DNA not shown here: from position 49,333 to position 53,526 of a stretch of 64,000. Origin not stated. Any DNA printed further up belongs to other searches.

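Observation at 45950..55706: Seven-gene pseudopilin operon containing a 1297-aa giant prepilin and three PilX-like pilins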

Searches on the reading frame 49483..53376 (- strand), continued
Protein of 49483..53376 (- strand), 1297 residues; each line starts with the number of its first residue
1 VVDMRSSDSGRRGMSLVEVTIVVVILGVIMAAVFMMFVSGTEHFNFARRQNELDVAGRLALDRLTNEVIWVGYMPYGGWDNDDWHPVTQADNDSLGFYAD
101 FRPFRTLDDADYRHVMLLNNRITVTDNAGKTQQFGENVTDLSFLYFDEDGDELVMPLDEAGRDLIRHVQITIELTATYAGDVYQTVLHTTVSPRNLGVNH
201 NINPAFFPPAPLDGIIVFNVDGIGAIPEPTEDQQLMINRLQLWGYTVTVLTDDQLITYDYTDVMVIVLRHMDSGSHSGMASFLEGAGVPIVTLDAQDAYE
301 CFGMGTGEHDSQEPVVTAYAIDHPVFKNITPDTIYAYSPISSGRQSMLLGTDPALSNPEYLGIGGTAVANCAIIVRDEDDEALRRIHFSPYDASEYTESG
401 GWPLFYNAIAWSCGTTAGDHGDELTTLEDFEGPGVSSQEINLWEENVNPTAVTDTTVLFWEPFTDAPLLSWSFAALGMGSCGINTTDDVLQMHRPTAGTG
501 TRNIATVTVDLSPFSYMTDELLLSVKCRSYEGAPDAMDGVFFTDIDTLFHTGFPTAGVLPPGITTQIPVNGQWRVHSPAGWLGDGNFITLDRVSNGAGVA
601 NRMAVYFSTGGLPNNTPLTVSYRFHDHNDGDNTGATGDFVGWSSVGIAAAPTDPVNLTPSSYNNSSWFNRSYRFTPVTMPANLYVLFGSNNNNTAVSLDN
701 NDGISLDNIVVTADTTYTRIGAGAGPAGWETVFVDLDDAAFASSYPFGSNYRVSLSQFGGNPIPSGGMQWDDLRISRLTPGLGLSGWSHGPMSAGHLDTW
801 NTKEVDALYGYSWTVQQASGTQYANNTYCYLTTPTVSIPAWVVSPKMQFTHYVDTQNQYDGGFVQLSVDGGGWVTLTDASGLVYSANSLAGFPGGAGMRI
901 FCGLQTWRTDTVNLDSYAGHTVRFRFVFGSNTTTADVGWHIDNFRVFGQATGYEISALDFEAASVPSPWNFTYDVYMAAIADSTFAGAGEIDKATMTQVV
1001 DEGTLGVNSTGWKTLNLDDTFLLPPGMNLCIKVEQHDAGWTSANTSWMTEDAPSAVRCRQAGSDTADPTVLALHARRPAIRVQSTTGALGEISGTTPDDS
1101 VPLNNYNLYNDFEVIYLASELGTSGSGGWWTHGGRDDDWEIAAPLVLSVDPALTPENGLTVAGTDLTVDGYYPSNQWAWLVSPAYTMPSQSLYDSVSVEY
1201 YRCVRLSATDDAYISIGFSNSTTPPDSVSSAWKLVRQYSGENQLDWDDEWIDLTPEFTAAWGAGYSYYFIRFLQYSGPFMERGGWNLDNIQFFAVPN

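Call 14: find_encoding_contigs(protein=P0038, flank=10000, max_places=1)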
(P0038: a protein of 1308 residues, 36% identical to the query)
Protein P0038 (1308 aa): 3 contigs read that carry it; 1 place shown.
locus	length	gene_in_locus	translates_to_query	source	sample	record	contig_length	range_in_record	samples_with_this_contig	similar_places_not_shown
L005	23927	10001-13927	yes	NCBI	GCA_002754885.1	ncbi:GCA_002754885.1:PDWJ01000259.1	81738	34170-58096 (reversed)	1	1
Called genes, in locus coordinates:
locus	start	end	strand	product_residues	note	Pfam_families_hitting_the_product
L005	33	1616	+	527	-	PF01368:DHH, PF02272:DHHA1, PF17768:RecJ_OB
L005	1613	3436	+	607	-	PF00270:DEAD (faint), PF13307:Helicase_C_2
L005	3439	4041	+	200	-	PF02578:Cu-oxidase_4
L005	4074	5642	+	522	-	PF23914:TPR_CcmH_CycH (weak), PF13424:TPR_12 (weak), PF13432:TPR_16, PF12895:ANAPC3, PF14559:TPR_19, PF00515:TPR_1 (weak), PF13432:TPR_16, PF14559:TPR_19, +19 more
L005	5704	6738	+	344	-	PF01018:GTP1_OBG, PF01926:MMR_HSR1, PF02421:FeoB_N (weak)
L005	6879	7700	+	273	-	PF02481:DNA_processg_A, PF17782:WHD_DprA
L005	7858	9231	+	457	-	-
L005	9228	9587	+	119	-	PF07963:N_methyl (weak)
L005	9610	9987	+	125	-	PF07963:N_methyl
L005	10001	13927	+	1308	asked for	PF07963:N_methyl (weak), PF20773:InhA-like_MAM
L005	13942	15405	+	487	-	-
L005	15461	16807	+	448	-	-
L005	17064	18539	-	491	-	PF13487:HD_5 (weak)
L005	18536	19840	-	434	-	PF01966:HD, PF13487:HD_5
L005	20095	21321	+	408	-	PF02310:B12-binding, PF04055:Radical_SAM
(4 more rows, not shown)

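Call 49: search_protein_families(library=pfam, proteins=[P0070, P0044, P0050, P0059, P0031, P0037, P0048, P0071], max_evalue=0.01)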
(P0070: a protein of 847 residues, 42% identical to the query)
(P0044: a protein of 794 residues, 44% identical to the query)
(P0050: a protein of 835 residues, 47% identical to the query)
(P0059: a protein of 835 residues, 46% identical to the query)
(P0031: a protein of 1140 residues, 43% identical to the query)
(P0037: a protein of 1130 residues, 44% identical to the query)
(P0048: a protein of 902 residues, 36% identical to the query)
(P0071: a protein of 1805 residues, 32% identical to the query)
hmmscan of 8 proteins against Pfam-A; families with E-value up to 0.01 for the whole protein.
P0070 (847 aa): 1 family
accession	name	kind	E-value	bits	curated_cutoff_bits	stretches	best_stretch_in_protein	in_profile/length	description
PF07963.17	N_methyl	-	0.00016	21.6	21.2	1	7-32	2-27/27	Prokaryotic N-terminal methylation motif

P0044 (794 aa): 1 family
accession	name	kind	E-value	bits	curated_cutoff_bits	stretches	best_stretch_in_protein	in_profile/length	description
PF07963.17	N_methyl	-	5.3e-05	23.1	21.2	1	6-31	2-27/27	Prokaryotic N-terminal methylation motif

P0050 (835 aa): 0 families

P0059 (835 aa): 1 family
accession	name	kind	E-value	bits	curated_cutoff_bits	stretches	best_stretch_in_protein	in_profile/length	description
PF07963.17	N_methyl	-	0.0016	18.4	21.2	1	7-32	2-27/27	Prokaryotic N-terminal methylation motif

P0031 (1140 aa): 2 families
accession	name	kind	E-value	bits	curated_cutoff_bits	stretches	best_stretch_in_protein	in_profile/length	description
PF07963.17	N_methyl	-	2.7e-06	27.2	21.2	1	6-31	2-27/27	Prokaryotic N-terminal methylation motif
PF20773.4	InhA-like_MAM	-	2.5e-05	24.3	26.9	1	690-796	58-163/191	Immune inhibitor A-like, MAM domain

P0037 (1130 aa): 1 family
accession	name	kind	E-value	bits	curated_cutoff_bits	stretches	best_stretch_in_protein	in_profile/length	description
PF20773.4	InhA-like_MAM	-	1.4e-08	34.9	26.9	1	679-785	58-162/191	Immune inhibitor A-like, MAM domain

P0048 (902 aa): 2 families
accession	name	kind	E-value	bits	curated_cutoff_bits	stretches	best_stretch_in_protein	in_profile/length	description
PF07963.17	N_methyl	-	5.1e-07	29.4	21.2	1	4-30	1-27/27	Prokaryotic N-terminal methylation motif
PF20773.4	InhA-like_MAM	-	0.0082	16.1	26.9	0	848-892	53-95/191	Immune inhibitor A-like, MAM domain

P0071 (1805 aa): 12 families
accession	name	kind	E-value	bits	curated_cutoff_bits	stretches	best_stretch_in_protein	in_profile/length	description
PF20773.4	InhA-like_MAM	-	3e-37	128.4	26.9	3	722-833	56-162/191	Immune inhibitor A-like, MAM domain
PF07705.17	CARDB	-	5e-20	72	22.7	3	1677-1752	7-82/101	CARDB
PF18911.6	PKD_4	-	1.3e-13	51.2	27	1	1221-1297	3-76/85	PKD domain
PF17963.7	Big_9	-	1.7e-10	42.1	23.6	0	1401-1477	1-78/89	Bacterial Ig domain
PF00801.26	PKD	-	4.6e-09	36.6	23.5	1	1228-1300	5-76/80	PKD domain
PF07495.19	Y_Y_Y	-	1.9e-06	28.1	26.6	0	1180-1215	26-62/65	Y_Y_Y domain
PF16820.11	PKD_3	-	3.4e-06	27.2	26.3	0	1311-1382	1-66/68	PKD-like domain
PF17803.7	Cadherin_4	-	7.6e-05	23.6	25.1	0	1394-1443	4-52/71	Bacterial cadherin-like domain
PF21027.3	Sde0182_C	-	0.00027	21.9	27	0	1604-1625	1-22/83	Cellulose-binding protein Sde0182, C-terminal domain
PF21471.3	Reelin_subrepeat-B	-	0.00033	20.9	27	0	1041-1126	61-126/127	Reelin subrepeat B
PF22352.2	K319L-like_PKD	-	0.0035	17.8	27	0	1613-1668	22-84/84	K319L-like, PKD domain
PF01835.25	MG2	-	0.0071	17.1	32.8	0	567-638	14-84/96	MG2 domain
